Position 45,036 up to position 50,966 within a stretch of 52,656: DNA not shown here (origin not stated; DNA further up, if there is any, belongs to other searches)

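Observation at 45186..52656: Adjacent SF1 helicase pair: a UvrD-like ATPase and a ~1876-aa DUF4011/Upf1-like helicase/REase-like/DUF3320 giant, a candidate uncharacterised nucleic-acid surveillance module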

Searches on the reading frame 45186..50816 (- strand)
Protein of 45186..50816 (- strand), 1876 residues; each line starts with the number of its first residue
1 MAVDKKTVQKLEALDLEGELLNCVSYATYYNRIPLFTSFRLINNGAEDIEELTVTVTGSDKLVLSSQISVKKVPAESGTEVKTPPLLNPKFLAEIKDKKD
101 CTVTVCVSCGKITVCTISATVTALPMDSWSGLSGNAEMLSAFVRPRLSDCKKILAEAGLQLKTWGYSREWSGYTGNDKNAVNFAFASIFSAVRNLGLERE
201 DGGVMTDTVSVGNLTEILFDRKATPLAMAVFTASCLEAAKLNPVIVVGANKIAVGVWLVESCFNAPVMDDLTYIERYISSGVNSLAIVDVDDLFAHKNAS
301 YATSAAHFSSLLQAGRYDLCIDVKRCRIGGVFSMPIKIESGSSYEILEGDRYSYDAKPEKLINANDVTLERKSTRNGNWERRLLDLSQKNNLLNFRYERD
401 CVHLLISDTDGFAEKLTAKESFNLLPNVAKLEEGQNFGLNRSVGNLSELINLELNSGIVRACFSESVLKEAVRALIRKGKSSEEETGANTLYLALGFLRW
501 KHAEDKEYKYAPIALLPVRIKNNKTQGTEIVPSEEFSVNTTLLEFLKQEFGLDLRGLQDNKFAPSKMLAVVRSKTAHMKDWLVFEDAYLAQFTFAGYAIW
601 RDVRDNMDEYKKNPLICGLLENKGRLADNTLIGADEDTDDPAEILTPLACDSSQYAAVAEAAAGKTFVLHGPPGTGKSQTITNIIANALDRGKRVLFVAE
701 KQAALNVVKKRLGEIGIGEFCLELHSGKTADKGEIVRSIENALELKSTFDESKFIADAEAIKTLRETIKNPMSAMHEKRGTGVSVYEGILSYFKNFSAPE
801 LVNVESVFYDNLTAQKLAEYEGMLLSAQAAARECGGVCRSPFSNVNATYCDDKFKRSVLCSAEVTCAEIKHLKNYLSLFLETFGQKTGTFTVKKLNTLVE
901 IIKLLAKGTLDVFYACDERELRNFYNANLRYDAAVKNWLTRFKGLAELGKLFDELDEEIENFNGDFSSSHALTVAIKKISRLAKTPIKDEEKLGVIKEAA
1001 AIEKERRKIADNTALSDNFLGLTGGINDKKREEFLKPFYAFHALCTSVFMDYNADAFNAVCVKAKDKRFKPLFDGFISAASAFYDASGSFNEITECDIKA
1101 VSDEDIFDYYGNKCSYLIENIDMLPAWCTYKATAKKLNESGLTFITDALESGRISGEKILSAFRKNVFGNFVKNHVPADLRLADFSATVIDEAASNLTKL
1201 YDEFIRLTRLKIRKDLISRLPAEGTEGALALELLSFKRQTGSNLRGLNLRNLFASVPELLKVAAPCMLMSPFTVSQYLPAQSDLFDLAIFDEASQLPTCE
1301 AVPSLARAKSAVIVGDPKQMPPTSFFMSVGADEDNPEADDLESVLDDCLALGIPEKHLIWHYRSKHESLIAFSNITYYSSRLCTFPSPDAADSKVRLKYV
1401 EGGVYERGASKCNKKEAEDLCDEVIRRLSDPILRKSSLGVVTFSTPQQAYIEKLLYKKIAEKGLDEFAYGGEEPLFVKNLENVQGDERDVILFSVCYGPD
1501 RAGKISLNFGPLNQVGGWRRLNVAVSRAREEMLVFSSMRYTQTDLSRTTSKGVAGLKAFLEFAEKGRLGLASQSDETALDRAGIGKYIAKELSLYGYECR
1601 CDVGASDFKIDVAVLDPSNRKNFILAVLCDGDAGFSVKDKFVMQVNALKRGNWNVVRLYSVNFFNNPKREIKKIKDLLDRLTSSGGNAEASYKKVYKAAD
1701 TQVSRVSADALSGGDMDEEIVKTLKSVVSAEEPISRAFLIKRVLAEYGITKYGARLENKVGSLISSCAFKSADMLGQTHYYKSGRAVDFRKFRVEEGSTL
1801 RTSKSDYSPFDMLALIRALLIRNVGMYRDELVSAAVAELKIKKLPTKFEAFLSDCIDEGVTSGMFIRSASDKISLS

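Call 6: search_protein_families(library=pfam, proteins=[window:45186-50816:-], max_evalue=0.01)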
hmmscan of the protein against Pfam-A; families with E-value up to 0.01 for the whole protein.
window:45186-50816:- (1876 aa): 9 families
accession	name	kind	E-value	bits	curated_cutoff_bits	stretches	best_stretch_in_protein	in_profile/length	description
PF13195.11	DUF4011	-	1.2e-29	103.7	22.2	1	382-546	1-158/158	Protein of unknown function (DUF4011)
PF13086.12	AAA_11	-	1.8e-16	61.2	27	2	651-714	3-74/257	AAA domain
PF13087.12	AAA_12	-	8.9e-14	51.9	27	1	1360-1537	22-193/195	AAA domain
PF18741.7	MTES_1575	-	2.1e-13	50.6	38.2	1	1588-1676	5-94/96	REase_MTES_1575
PF13604.12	AAA_30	-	4.4e-08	33.5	27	1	651-713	3-67/191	AAA domain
PF13245.12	AAA_19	-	8.3e-08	32.9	25.1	1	654-713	1-62/134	AAA domain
PF01443.25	Viral_helicase1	-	1.6e-06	28.6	21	1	1270-1323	43-100/228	Viral superfamily 1 RNA helicase core domain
PF11784.13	DUF3320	-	0.00013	22.2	25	1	1718-1757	10-49/50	Protein of unknown function (DUF3320)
PF04851.21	ResIII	-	0.00076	19.9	22.5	1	664-719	23-80/164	Type III restriction enzyme, res subunit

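Call 7: search_protein_families(library=padloc, proteins=[window:45186-50816:-], max_evalue=0.01)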
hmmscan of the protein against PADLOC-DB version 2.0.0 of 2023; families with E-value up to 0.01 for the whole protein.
window:45186-50816:- (1876 aa): 9 families
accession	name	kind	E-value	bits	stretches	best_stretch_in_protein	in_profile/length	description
PDLC05009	PDC-S37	-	1.9e-274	912.2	1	378-1863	12-1536/1550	-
PDLC02194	Hhe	-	1.3e-139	464.9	2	1120-1695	1213-1798/1911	-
PDLC03924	MkoC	-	3.5e-29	99.6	3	1361-1547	776-953/1136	-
PDLC03920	MkoA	-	1.8e-26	90.7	3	1409-1562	961-1096/1112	-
PDLC03921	MkoA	-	4.3e-11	39.2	2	651-711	1028-1091/1607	-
PDLC04140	mad8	-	2.8e-07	28.4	1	661-775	24-114/314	mads_8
PDLC02895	DpdJ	-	0.00031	15.7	1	1476-1540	397-456/2112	DpdJ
PDLC05035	PDC-S53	-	0.0015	14.7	0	667-712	513-556/900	-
PDLC05064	PDC-S68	-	0.0022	13.7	1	663-706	699-743/1273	-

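Call 10: search_protein_families(library=ncbifam, proteins=[window:45186-50816:-], max_evalue=0.001)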
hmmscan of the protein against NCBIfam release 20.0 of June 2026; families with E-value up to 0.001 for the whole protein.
window:45186-50816:- (1876 aa): 5 families
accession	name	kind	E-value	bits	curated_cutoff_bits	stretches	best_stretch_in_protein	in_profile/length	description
NF058533.1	antiphage_ProA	equivalog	0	1411.2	1500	2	25-1686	1-1711/1903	anti-phage protein ProA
NF042953.1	Hhe_antiphage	equivalog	1.1e-197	659.6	2000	2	967-1706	952-1708/1797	DUF4011 domain-containing anti-phage protein Hhe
TIGR00376.1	TIGR00376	hypoth_equivalog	3.2e-25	88.6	348.9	2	1281-1542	360-615/639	IGHMBP2 family helicase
NF040671.1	PLuB_AAA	exception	1.1e-22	79.4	999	2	1282-1538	960-1232/1256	PLuB system helicase-like protein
TIGR01448.2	helicase_RecD2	equivalog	9.1e-06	24.1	500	1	648-699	315-366/713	SF1B family DNA helicase RecD2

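Call 11: find_encoding_contigs(protein=window:45186-50816:-, flank=10000, max_places=6)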
Protein window:45186-50816:- (1876 aa): no gene with exactly this product is on record in the collection.
